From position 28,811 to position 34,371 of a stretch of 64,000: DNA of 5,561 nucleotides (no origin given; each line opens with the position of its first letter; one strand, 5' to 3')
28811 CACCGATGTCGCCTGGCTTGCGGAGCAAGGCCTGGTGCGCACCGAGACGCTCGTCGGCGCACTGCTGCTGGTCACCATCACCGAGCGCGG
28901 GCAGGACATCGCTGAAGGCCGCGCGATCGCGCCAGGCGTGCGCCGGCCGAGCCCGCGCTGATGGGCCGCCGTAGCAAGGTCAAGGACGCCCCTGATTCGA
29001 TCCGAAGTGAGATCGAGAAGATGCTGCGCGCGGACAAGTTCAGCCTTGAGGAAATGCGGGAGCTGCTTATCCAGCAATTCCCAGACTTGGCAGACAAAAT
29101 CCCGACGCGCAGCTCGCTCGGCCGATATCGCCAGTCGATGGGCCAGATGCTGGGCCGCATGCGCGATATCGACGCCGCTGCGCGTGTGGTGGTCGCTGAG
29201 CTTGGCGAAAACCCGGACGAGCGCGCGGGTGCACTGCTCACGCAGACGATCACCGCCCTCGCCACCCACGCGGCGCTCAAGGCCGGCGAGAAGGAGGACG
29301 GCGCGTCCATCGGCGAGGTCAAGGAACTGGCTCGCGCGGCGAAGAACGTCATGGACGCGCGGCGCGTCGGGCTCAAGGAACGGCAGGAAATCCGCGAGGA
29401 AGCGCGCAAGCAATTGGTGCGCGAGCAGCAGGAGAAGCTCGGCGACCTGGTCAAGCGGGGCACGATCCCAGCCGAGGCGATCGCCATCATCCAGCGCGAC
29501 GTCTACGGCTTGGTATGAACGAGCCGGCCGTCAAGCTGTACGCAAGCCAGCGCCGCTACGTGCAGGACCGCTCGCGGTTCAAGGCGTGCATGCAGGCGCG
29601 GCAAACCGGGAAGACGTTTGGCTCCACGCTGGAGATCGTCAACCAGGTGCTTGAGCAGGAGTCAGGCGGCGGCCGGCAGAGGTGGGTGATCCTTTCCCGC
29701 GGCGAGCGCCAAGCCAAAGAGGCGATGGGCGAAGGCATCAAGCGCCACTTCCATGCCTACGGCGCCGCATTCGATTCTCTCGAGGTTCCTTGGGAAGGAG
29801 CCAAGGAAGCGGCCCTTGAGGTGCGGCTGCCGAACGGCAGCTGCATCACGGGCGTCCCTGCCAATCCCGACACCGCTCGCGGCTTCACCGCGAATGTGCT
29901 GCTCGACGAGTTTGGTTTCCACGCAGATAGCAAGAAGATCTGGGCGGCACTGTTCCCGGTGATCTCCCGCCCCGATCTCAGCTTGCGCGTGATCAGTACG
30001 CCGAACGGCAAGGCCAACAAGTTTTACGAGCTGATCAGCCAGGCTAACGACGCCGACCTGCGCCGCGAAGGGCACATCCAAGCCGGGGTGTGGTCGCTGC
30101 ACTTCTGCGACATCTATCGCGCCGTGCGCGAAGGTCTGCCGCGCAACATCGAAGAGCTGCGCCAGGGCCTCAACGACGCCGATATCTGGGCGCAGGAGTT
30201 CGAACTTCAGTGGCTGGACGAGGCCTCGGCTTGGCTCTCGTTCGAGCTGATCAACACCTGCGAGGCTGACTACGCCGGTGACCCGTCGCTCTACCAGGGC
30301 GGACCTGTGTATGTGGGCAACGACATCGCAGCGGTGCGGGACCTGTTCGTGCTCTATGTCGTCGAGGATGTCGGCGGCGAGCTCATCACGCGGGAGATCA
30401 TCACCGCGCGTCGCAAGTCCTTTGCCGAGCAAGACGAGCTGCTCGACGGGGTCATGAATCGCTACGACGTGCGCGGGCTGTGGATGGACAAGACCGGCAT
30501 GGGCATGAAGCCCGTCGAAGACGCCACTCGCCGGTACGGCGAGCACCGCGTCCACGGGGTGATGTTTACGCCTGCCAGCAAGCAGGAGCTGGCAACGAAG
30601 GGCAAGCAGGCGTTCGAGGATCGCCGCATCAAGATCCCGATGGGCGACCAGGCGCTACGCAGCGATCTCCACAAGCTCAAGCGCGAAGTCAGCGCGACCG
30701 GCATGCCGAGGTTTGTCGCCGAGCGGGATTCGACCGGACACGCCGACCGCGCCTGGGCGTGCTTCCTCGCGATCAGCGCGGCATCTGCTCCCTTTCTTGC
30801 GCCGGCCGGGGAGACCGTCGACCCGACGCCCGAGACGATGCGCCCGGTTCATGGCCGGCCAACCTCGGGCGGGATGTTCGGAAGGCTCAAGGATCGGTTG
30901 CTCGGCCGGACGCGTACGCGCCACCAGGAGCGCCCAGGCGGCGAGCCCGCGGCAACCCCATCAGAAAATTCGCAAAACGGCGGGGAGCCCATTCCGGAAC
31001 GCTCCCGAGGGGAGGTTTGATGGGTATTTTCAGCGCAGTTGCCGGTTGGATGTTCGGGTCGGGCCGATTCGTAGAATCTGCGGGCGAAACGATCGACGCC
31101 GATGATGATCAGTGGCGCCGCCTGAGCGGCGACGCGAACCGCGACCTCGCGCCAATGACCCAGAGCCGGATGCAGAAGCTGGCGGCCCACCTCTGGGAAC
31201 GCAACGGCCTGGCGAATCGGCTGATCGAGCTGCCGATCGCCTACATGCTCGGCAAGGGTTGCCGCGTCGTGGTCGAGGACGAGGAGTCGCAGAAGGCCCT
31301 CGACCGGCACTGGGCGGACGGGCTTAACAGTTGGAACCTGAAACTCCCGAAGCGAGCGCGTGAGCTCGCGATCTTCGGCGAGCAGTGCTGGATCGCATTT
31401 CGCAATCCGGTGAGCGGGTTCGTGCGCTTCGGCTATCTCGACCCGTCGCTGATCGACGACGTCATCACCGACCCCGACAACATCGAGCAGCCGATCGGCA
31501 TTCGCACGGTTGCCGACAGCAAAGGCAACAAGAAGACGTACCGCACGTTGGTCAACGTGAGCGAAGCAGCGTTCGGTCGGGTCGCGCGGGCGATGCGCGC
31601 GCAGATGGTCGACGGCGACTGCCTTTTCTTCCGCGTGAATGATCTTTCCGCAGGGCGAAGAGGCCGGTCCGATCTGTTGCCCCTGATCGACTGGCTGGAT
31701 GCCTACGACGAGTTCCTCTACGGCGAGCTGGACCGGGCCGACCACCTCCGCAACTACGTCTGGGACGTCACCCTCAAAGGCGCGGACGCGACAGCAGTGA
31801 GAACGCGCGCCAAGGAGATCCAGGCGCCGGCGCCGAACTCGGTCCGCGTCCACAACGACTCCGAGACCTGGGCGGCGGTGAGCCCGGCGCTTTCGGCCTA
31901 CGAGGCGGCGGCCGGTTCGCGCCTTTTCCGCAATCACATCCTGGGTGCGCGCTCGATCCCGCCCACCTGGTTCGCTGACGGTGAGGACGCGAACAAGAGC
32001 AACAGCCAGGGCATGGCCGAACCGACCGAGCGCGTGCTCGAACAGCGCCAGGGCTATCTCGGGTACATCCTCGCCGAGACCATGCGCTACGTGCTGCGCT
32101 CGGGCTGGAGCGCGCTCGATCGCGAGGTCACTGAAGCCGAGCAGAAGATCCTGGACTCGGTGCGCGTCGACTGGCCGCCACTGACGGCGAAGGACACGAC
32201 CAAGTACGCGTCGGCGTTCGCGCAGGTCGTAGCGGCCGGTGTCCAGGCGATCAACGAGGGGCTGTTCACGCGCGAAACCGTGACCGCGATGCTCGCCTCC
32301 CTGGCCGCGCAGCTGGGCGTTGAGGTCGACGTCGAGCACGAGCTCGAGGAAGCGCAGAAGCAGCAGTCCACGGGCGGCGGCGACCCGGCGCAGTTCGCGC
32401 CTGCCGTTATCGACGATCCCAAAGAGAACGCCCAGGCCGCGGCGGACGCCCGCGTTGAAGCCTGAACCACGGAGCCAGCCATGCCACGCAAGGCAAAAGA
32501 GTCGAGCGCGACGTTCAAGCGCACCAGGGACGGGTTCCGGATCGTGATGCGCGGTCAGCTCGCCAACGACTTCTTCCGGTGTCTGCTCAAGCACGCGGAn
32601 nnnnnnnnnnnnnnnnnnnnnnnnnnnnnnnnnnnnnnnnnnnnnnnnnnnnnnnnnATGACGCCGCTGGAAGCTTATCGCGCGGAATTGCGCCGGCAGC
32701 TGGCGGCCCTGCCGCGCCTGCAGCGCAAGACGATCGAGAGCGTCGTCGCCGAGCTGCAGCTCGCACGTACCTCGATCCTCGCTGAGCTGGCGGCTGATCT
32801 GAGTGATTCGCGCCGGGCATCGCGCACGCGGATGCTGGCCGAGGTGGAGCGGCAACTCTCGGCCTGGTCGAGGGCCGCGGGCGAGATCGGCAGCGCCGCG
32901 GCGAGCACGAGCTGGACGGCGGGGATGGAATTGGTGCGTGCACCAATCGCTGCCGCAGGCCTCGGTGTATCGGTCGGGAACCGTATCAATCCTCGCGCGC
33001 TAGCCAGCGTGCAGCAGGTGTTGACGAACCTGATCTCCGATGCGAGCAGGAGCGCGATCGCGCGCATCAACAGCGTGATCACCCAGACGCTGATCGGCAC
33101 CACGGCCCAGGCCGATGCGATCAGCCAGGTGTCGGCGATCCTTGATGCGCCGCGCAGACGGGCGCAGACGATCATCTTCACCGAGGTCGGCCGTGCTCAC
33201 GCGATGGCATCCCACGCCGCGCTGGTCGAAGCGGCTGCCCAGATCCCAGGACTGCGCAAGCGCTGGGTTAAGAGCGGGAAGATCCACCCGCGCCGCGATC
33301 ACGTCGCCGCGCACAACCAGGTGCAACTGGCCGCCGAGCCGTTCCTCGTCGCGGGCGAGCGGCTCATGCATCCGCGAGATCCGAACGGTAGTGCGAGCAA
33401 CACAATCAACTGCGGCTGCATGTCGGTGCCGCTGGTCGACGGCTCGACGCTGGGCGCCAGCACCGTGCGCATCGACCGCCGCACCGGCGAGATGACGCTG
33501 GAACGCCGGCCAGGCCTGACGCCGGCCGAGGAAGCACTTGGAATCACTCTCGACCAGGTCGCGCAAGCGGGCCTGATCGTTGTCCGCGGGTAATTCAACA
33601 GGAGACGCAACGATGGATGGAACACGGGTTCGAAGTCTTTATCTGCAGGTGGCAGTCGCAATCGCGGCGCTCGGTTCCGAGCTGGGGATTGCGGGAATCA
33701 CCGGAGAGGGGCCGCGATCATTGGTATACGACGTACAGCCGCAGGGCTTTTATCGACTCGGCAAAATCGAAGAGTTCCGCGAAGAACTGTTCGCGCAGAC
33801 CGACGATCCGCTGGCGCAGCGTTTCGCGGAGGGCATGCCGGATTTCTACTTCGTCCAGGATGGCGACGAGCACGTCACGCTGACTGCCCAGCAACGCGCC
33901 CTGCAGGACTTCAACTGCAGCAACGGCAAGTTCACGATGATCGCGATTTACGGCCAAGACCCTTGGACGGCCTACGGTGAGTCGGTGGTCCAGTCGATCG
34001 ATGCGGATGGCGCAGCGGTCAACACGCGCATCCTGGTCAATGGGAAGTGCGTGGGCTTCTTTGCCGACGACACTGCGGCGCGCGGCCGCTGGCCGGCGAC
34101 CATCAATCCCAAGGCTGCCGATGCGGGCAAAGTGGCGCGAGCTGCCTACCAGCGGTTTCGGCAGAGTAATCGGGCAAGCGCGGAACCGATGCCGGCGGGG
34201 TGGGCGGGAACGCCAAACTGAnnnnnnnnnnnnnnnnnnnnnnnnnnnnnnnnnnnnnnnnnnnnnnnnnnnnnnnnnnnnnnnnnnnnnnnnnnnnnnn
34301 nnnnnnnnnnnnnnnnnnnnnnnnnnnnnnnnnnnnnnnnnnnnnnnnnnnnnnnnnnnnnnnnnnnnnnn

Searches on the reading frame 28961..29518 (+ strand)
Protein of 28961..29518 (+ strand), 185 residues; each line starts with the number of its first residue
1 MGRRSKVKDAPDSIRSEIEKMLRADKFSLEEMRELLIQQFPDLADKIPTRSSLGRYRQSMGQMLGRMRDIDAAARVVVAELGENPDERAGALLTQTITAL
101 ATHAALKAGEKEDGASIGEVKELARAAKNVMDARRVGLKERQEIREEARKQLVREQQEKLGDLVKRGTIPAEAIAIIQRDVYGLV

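Call 55: search_protein_families(library=pfam, proteins=[window:28961-29518:+], max_evalue=0.01)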
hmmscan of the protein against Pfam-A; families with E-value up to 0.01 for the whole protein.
window:28961-29518:+ (185 aa): 1 family
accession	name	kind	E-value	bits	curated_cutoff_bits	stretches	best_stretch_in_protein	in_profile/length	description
PF11985.13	Phage_Mu_Gp27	-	1.2e-23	84.8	28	1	11-184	5-172/173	Bacteriophage Mu, Gp27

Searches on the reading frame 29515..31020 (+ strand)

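Call 5: search_protein_families(library=pfam, proteins=[window:29515-31020:+], max_evalue=0.1)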
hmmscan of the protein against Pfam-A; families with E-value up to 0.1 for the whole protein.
window:29515-31020:+ (501 aa): 2 families
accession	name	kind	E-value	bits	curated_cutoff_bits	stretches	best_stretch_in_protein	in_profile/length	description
PF03237.21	Terminase_6N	-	2.2e-25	90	22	1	25-247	2-214/215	Terminase large subunit, T4likevirus-type, N-terminal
PF17289.8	Terminase_6C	-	1.9e-18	67.3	22.6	1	268-422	2-154/155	Terminase RNaseH-like domain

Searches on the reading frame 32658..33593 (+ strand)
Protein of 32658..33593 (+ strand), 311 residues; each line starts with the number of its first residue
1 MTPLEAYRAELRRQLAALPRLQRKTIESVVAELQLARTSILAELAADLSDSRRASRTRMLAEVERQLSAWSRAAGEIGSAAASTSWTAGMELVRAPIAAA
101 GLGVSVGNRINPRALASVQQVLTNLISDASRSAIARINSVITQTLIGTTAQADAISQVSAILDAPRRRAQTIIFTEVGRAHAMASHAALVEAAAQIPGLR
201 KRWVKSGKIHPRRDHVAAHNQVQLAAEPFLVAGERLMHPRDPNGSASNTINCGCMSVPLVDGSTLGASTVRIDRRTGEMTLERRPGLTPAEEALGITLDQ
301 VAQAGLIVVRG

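Call 5: search_protein_families(library=pfam, proteins=[window:32658-33593:+], max_evalue=0.1)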
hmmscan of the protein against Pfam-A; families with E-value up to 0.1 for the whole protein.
window:32658-33593:+ (311 aa): 1 family
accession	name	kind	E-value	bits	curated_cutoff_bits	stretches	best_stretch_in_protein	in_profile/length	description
PF04233.19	Phage_Mu_F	-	6.8e-07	30.5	29.6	1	137-255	3-110/112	Phage Mu protein F like protein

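Call 6: search_protein_families(library=phrogs, proteins=[window:32658-33593:+], max_evalue=0.1)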
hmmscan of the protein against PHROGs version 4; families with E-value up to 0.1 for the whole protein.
window:32658-33593:+ (311 aa): 13 families
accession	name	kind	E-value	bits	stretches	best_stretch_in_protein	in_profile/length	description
phrog_2468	-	head and packaging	1.9e-30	107.4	1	18-273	36-286/303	head morphogenesis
phrog_2662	-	head and packaging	4.6e-15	56.2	1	11-261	492-710/717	portal protein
phrog_859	-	head and packaging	2e-14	54.1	1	149-266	183-296/807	portal protein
phrog_3517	-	head and packaging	2.2e-10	41.4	1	166-262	232-331/371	head morphogenesis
phrog_19443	-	head and packaging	1.1e-08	35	1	130-278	165-299/579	minor head protein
phrog_21406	-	unknown function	1.6e-07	30.2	1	126-256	221-349/1668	-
phrog_15127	-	head and packaging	7e-06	25.8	1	101-252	94-244/602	head protein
phrog_324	-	head and packaging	0.00022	21.4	1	116-270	185-328/624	head morphogenesis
phrog_28631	-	unknown function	0.00044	20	1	120-229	70-175/550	-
phrog_18477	-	head and packaging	0.0033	17.2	1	168-255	205-294/760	head morphogenesis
phrog_34890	-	head and packaging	0.0035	16.7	1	168-257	216-304/679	head morphogenesis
phrog_12920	-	unknown function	0.031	15.7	0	7-86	22-101/104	-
phrog_6577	-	unknown function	0.099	11.8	0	96-273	78-243/1066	-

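Call 14: find_related_loci(query=window:32658-33590:+, collection=genome_contigs, flank=6000)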
Query window:32658-33590:+ (311 aa) in genome_contigs; peptide patterns used: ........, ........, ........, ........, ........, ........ (x = any residue, [..] = any of these).
193 stretches matched a pattern; 4 encode a relative of the query (tblastn E <= 1e-3); 4 distinct loci.
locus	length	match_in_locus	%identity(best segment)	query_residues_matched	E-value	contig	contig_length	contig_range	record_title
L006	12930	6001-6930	76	1-310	6e-156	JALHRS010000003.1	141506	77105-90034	MAG: Lysobacterales bacterium isolate maxbin.218_sub c_000000000776, whole genome shotgun sequence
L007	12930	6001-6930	74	1-310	6e-148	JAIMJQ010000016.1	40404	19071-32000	MAG: Xanthomonas sp. isolate GA_180221_E-1-1-MAG-65_12 NODE_194_length_40649_cov_8.675863, whole genome shotgun sequence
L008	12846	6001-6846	39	2-272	1e-51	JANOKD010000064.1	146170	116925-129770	MAG: Lysobacterales bacterium isolate VAR_48_metabat_100 VAR_48_k141_3128683, whole genome shotgun sequence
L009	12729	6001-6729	40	18-257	7e-47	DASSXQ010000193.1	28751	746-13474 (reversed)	MAG TPA_asm: Rudaea sp. isolate SMAG_U654 k141_1012931, whole genome shotgun sequence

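Call 34: search_protein_families(library=padloc, proteins=[L006:6942-7445:+, L007:6952-7125:-], max_evalue=1)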
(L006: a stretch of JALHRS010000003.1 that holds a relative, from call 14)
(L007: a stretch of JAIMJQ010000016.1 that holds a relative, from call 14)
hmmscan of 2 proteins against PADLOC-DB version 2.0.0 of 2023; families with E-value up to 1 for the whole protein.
L006:6942-7445:+ (167 aa): 0 families

L007:6952-7125:- (57 aa): 0 families

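Call 35: search_protein_families(library=pfam, proteins=[L006:6942-7445:+, L007:6952-7125:-], max_evalue=0.01)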
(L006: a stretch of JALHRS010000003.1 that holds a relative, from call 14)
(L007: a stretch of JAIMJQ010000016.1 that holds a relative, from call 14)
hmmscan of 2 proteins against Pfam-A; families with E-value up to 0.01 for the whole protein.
L006:6942-7445:+ (167 aa): 1 family
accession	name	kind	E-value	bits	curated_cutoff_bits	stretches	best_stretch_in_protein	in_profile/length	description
PF03118.21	RNA_pol_A_CTD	-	1.2e-05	25.3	23.8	1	98-157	7-66/67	Bacterial RNA polymerase, alpha chain C terminal domain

L007:6952-7125:- (57 aa): 6 families
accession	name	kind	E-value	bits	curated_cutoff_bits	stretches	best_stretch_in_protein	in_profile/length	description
PF21408.2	MTR4-like_stalk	-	0.00015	22.4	24.2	1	13-56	16-62/64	Exosome RNA helicase MTR4-like, stalk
PF16326.10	ABC_tran_CTD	-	0.00036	21.1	32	1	12-53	15-57/69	ABC transporter C-terminal domain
PF06825.17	HSBP1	-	0.0031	17.8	28.6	0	21-26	43-48/51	Heat shock factor binding protein 1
PF04740.18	LXG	-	0.0084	16.4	26.5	1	4-56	137-189/202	LXG domain of WXG superfamily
PF04778.17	LMP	-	0.0085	16.5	26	1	14-53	46-85/158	LMP repeated region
PF24922.1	ACBP4_C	-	0.0086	16.8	31.2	0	12-33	59-80/105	Acyl-CoA-binding domain-containing protein 4-6, C-terminal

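Call 36: search_protein_families(library=ncbifam, proteins=[L006:6942-7445:+], max_evalue=1)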
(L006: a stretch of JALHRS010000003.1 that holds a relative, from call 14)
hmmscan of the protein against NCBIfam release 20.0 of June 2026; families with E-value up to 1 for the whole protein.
L006:6942-7445:+ (167 aa): 8 families
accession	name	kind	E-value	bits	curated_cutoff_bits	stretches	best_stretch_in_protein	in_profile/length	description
NF003519.0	PRK05182.2-5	equivalog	3.5e-05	22.9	277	1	95-164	246-315/320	DNA-directed RNA polymerase subunit alpha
NF003513.0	PRK05182.1-2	equivalog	0.00011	21.3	302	1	95-165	247-317/338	DNA-directed RNA polymerase subunit alpha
TIGR02027.1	rpoA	equivalog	0.00013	21.2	227.8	1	97-163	229-295/298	DNA-directed RNA polymerase subunit alpha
TIGR03655.1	anti_R_Lar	subfamily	0.00075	19.8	39.6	1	22-71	1-50/55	Lar family restriction alleviation protein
NF003517.0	PRK05182.2-3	equivalog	0.0015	17.6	356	1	97-162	252-317/344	DNA-directed RNA polymerase subunit alpha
NF003514.0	PRK05182.1-4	equivalog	0.0017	17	434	1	99-163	244-308/338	DNA-directed RNA polymerase subunit alpha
NF005841.0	PRK07758.1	equivalog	0.0076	16.5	115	1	110-161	41-92/95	hypothetical protein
NF003518.0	PRK05182.2-4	equivalog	0.1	11.7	523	1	97-163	242-308/312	DNA-directed RNA polymerase subunit alpha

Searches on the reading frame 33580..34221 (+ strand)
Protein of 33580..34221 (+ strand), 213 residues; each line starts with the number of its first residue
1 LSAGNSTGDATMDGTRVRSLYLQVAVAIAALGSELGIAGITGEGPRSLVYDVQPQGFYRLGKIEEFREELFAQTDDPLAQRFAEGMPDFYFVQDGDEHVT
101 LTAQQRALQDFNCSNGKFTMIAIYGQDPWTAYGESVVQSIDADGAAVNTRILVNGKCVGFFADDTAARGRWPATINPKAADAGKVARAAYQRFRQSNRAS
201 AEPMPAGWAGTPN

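Call 5: search_protein_families(library=pfam, proteins=[window:33580-34221:+], max_evalue=0.1)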
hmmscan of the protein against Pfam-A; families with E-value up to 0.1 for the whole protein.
window:33580-34221:+ (213 aa): 0 families

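Call 6: search_protein_families(library=phrogs, proteins=[window:33580-34221:+], max_evalue=0.1)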
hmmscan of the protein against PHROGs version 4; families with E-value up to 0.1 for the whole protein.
window:33580-34221:+ (213 aa): 0 families

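Call 34: search_protein_families(library=padloc, proteins=[window:33613-34221:+], max_evalue=1)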
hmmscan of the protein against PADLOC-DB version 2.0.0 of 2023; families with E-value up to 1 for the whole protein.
window:33613-34221:+ (202 aa): 0 families

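Call 36: search_protein_families(library=ncbifam, proteins=[window:33613-34221:+], max_evalue=1)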
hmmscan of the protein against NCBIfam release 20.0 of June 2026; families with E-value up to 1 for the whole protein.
window:33613-34221:+ (202 aa): 0 families

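Call 57: find_homologous_proteins(query=window:33613-34218:+, max_evalue=0.01)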
Query window:33613-34218:+ (202 aa): 3 proteins with E <= 0.01 among 392 candidates.
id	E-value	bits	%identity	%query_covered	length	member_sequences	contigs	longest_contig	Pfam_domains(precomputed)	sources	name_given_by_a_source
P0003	1.4e-131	454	100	100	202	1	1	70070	-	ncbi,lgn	-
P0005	1.6e-65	239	60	83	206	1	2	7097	-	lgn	-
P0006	2.7e-40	156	44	93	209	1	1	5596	-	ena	-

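Call 58: find_encoding_contigs(protein=P0005, flank=6000)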
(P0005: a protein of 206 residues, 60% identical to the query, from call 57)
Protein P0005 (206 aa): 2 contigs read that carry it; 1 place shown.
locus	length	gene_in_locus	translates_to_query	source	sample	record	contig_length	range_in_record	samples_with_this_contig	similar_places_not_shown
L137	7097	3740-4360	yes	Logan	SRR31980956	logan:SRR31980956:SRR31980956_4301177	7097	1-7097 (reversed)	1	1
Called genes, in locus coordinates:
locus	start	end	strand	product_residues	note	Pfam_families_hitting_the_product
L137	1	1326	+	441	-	?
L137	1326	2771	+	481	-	-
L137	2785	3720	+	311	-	PF04233:Phage_Mu_F (weak)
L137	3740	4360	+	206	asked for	-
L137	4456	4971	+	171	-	-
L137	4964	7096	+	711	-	?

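Call 59: find_encoding_contigs(protein=P0006, flank=6000)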
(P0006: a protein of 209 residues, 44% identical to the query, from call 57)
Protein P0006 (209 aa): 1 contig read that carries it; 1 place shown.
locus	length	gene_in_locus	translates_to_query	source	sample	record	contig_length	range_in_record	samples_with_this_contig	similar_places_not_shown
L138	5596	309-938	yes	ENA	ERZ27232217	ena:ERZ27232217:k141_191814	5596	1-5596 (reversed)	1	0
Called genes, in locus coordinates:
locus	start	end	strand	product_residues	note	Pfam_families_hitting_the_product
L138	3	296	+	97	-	?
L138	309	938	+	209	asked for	-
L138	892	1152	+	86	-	-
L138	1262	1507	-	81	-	PF19612:DUF6117 (weak)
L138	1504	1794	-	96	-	-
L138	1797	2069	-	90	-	-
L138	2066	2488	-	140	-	-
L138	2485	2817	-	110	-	PF13876:Phage_gp49_66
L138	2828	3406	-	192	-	PF05762:VWA_CoxE (weak), PF00092:VWA (weak), PF13519:VWA_2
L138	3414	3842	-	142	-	PF00692:dUTPase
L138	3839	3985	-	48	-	-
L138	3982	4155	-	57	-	-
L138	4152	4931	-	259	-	PF02511:Thy1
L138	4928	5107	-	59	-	-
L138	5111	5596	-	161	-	?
